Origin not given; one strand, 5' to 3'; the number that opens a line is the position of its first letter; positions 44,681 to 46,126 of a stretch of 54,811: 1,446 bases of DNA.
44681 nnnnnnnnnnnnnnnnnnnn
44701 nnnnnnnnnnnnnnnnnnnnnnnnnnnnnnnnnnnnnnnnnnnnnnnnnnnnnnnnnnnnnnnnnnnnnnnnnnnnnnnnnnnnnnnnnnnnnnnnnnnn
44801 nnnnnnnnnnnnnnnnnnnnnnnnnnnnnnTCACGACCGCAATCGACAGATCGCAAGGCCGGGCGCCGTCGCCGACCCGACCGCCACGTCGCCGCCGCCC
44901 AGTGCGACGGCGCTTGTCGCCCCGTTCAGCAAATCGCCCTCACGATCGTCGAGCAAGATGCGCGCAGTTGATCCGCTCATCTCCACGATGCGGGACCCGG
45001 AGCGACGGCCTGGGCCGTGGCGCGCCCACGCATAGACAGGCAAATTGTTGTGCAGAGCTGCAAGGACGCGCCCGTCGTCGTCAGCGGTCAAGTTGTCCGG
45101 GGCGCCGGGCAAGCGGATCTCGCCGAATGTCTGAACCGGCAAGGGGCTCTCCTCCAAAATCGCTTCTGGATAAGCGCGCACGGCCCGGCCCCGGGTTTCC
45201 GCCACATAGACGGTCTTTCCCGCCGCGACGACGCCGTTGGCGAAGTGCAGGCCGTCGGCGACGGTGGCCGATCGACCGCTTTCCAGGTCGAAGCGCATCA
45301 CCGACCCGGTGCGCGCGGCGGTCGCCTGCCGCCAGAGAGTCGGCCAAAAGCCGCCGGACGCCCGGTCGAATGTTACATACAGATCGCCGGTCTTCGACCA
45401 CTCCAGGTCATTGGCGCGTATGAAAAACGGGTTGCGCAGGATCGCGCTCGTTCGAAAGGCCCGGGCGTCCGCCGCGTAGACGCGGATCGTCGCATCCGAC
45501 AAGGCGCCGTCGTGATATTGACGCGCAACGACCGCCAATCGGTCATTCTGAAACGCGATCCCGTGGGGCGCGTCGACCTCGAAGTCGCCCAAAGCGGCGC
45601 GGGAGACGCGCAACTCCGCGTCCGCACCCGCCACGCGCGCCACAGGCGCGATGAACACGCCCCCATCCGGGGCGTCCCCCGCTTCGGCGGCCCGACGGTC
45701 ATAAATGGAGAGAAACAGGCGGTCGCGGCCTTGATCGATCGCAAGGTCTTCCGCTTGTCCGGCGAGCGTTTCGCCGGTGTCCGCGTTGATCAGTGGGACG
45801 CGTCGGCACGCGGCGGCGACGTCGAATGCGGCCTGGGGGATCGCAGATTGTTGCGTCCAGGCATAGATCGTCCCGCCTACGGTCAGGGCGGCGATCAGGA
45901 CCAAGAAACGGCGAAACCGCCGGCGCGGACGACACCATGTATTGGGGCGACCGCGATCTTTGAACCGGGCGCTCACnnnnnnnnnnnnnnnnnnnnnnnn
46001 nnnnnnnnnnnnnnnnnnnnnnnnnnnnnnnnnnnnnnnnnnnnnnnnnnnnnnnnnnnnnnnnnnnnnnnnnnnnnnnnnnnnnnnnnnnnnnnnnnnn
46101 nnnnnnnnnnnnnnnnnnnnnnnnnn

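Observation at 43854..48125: Translationally coupled Rieske oxygenase - sulfotransferase - PON-like propeller - SDR epimerase/dehydratase string appended to the cca operon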

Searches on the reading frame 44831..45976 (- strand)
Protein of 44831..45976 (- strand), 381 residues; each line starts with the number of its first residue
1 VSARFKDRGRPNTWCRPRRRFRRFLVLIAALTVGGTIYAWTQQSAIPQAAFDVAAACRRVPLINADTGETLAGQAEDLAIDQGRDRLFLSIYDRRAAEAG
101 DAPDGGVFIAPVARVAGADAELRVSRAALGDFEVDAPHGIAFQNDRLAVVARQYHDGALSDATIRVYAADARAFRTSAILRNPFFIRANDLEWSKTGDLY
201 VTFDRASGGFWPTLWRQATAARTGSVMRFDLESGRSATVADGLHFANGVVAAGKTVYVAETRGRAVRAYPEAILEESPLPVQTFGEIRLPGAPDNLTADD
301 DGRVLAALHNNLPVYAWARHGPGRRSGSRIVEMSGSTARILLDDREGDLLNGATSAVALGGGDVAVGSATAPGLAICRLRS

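Call 5: search_protein_families(library=pfam, proteins=[window:44831-45976:-], max_evalue=0.01)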
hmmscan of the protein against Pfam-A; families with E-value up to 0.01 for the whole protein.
window:44831-45976:- (381 aa): 1 family
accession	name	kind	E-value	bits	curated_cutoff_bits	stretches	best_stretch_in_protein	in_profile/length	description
PF08450.18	SGL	-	1.7e-09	38.1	26.3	1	186-321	86-214/246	SMP-30/Gluconolactonase/LRE-like region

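Call 6: search_protein_families(library=ncbifam, proteins=[window:44831-45976:-], max_evalue=0.01)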
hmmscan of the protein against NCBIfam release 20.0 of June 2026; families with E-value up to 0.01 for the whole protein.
window:44831-45976:- (381 aa): 1 family
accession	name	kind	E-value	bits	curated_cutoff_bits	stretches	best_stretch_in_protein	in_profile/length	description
NF033206.1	ScyE_fam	subfamily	6.4e-07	29.2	80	1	137-261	208-320/333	ScyD/ScyE family protein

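Call 37: find_homologous_proteins(query=window:44831-45976:-)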
Query window:44831-45976:- (381 aa): 4 proteins with E <= 0.001 among 8000 candidates.
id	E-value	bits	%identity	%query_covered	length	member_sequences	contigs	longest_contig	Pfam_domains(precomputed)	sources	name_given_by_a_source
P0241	3.8e-247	837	100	100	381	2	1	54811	PF08450.19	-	-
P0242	2.3e-169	581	74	94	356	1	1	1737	PF08450.19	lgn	-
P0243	2.9e-32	130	37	89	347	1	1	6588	-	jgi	jgi:sugar lactone lactonase YvrE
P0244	1.9e-5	42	26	80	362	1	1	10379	PF01731.27,PF08450.19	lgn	-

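Call 40: search_solved_structures(query=A3, max_evalue=1, show_alignments=2)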
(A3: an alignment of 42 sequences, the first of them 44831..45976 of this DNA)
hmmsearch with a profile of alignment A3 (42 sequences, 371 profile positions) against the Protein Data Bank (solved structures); distinct sequences matched with E-value up to 1: 56.
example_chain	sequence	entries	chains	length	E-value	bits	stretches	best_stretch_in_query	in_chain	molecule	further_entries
1v04_A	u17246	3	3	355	1.4e-29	106.4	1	101-364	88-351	SERUM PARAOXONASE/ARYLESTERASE 1 | serum paraoxonase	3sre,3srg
9r0q_A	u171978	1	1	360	1.4e-29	106.4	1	101-364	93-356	Serum paraoxonase/arylesterase 1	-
4q1u_A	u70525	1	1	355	1.4e-29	106.4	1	101-364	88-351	Serum paraoxonase/arylesterase 1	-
4hhq_A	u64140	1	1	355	9.7e-28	100.3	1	101-364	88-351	SERUM PARAOXONASE BY DIRECTED EVOLUTION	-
4hho_A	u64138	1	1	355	1e-27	100.3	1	101-364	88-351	SERUM PARAOXONASE BY DIRECTED EVOLUTION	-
6gmu_A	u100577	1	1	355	1.4e-27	99.8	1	101-364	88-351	Serum Paraoxonase-1 by directed evolution with the L69G/H134R/F222S/T332S mutations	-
6g82_A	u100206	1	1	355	6.6e-26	94.3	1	101-364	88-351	Serum paraoxonase-1 by directed evolution with the L69S/H115W/F222S mutations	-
6h0a_A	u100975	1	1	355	1e-25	93.6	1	101-364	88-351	Serum Paraoxonase-1 by directed evolution with the L69G/H115W/H134R/F222S/T332S mutations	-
3wwa_A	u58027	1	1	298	1.4e-12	50.4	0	227-266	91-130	Pizza7H protein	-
3ww9_A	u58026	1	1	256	3.2e-11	46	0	227-266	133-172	pizza6 protein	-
8kg3_A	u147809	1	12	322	2.2e-09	39.9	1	176-300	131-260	Os06g0623700 protein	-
7zcj_A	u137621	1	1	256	1.2e-07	34.2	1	223-270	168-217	Pizza6-TNH-TSH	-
7zph_A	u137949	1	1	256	2e-07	33.5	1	222-271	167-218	Pizza6-TNK-RSH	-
3ww8_A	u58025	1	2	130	1.6e-06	30.5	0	230-266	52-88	Pizza3 protein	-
8pkr_A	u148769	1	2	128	2.4e-06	29.9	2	228-299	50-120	non-specific serine/threonine protein kinase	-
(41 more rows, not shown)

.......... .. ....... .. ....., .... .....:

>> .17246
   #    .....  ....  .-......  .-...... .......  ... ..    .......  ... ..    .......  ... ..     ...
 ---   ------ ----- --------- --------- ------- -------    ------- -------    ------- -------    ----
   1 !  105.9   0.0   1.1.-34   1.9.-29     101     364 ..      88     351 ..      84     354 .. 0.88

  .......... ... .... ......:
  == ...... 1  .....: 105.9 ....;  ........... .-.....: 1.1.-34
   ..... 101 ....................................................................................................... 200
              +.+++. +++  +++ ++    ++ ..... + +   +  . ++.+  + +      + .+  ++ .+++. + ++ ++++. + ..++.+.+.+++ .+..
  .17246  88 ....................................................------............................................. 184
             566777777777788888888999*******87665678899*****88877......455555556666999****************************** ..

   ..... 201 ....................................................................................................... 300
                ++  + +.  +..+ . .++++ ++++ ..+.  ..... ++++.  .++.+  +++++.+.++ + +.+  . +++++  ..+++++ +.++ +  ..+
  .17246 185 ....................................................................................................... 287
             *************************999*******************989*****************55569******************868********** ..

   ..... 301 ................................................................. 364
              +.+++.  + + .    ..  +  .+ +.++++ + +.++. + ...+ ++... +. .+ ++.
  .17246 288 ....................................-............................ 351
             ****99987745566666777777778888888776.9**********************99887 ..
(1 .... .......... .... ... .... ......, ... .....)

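Call 51: predict_structure(alignment_id=A4)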
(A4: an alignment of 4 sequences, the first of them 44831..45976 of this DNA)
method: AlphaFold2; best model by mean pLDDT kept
length: 381 residues; sequences in the alignment: 4
mean_pLDDT: 78.3   pTM: 0.79
mean pLDDT of the five models: 78.3, 78.1, 74.9, 73.8, 60.9
residues with pLDDT >= 90: 129; 70-90: 160; 50-70: 33; < 50: 59
segments of 3 or more residues with pLDDT < 50: 1-17, 34-47, 206-221, 313-323
pLDDT, mean of each block of 10 residues (from residue 1): 39 46 64 48 46 84 94 91 92 84 89 92 91 85 94 84 89 85 79 91 61 36 78 87 88 91 88 76 80 88 86 45 67 86 86 90 90 88 50
secondary structure, 60 per line:
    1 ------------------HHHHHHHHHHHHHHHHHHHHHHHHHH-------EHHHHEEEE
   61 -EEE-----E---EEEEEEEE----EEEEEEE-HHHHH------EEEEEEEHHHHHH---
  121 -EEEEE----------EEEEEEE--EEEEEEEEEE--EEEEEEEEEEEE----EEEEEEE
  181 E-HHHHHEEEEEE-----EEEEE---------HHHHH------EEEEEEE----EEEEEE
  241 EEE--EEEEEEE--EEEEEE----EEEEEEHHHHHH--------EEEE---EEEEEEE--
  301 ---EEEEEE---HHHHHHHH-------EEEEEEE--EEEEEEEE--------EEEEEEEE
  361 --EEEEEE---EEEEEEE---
elements in order: H19-44 H53-56 E57-60 E62-64 E74-81 E86-92 H94-98 E105-111 H112-117 E122-126 E137-143 E146-155 E158-169 E174-181 H183-187 E188-193 E199-203 H213-217 E224-230 E235-243 E246-252 E255-260 E265-270 H271-276 E285-288 E292-298 E304-309 H313-320 E328-334 E337-344 E353-360 E363-368 E372-378

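Call 55: fold_search(model_id=the predicted structure, library=pdb)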
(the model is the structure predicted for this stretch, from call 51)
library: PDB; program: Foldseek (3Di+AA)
matches with E <= 10: 1249; with E <= 0.001: 649
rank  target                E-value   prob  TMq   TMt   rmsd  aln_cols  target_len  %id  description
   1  1v04                  3.5e-18  1.00  0.67  0.76   4.8       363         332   18  serum paraoxonase by directed evolution (released 2004-04-23)
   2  3srg                  4.9e-18  1.00  0.65  0.72   4.5       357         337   17  Serum paraoxonase-1 by directed evolution at pH 6.5 in complex with 2-hydroxyquinoline (released 2012-03-21)
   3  9r0q                  6.7e-18  1.00  0.64  0.72   4.6       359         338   18  Paraoxonase-1 in complex with terbium(III) and 2-hydroxyquinoline (released 2025-08-06)
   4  6h0a                  8.4e-18  1.00  0.66  0.73   4.2       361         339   18  Serum paraoxonase-1 by directed evolution with the L69G/H115W/H134R/F222S/T332S mutations (released 2019-07-17)
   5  6g82                  8.8e-18  1.00  0.66  0.75   5.0       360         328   16  Serum paraoxonase-1 by directed evolution with the L69S/H115W/F222S mutations (released 2019-03-20)
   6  4q1u                  1.8e-17  1.00  0.64  0.74   4.0       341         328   18  Serum paraoxonase-1 by directed evolution with the K192Q mutation (released 2015-02-18)
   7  3sre                  2.0e-17  1.00  0.65  0.74   5.1       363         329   17  Serum paraoxonase-1 by directed evolution at pH 6.5 (released 2012-03-21)
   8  4hho                  2.1e-17  1.00  0.64  0.74   4.1       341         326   18  Serum paraoxonase-1 by directed evolution with the H115W mutation (released 2013-03-27)
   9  6gmu                  2.2e-17  1.00  0.65  0.73   3.8       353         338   18  Serum paraoxonase-1 by directed evolution with the L69G/H134R/F222S/T332S mutations (released 2019-04-17)
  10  4hhq                  8.4e-17  1.00  0.66  0.76   4.8       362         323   18  Serum paraoxonase-1 by directed evolution with the H115Q and H134Q mutations (released 2013-03-27)
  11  2fp8_B                3.0e-12  1.00  0.56  0.68   5.2       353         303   14  Structure of Strictosidine Synthase, the Biosynthetic Entry to the Monoterpenoid Indole Alkaloid Family (released 2006-05-23)
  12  2fp9_A                7.1e-12  1.00  0.55  0.67   5.7       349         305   13  Crystal structure of Native Strictosidine Synthase (released 2006-05-23)
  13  2fp8_A                1.0e-11  1.00  0.56  0.69   4.9       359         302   14  Structure of Strictosidine Synthase, the Biosynthetic Entry to the Monoterpenoid Indole Alkaloid Family (released 2006-05-23)
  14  2fpb_A                1.1e-11  1.00  0.56  0.68   5.2       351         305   14  Structure of Strictosidine Synthase, the Biosynthetic Entry to the Monoterpenoid Indole Alkaloid Family (released 2006-05-23)
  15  8wkl_H                1.2e-11  1.00  0.56  0.68   5.2       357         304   14  Rauvolfia serpentina strictosidine synthase (RsSTR) in complex with a non-reactive tryptamine substitute crystallized  (released 2024-02-28)
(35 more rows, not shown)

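Call 81: find_encoding_contigs(protein=P0242, flank=5000, max_places=3)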
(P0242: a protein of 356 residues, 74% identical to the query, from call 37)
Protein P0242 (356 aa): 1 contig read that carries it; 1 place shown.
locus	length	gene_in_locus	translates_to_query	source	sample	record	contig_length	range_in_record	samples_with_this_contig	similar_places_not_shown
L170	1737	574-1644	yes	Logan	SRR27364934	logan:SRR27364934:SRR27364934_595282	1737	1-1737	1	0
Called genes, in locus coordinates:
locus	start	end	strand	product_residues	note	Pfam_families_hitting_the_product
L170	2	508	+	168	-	?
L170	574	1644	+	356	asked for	PF08450:SGL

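Call 83: search_protein_representatives(alignment_id=A4)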
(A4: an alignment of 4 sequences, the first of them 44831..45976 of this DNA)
Query: 4 sequences, 356 profile positions. Proteins with E-value up to 0.001 (for the whole library): 3125; up to 1e-10: 1780; up to 1e-30: 658. The best 150 are listed.
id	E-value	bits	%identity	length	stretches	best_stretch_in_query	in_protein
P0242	2.8e-170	582.6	-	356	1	5-356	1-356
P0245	2.1e-80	287.0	-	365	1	1-355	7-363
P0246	3.3e-73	263.3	-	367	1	5-355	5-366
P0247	1.4e-66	241.5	-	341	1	3-352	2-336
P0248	5.5e-66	239.5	-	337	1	1-355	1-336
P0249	8.1e-65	235.7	-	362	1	8-355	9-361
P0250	5.8e-64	232.9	-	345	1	9-354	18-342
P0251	2.9e-62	227.3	-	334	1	10-353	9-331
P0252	3.0e-62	227.2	-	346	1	1-354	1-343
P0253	9.2e-62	225.6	-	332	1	2-352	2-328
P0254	1.0e-61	225.5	-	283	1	99-356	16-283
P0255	1.7e-61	224.7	-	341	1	9-353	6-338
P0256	5.6e-61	223.0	-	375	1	14-353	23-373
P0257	1.5e-59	218.4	-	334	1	8-354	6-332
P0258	1.8e-59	218.1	-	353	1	6-353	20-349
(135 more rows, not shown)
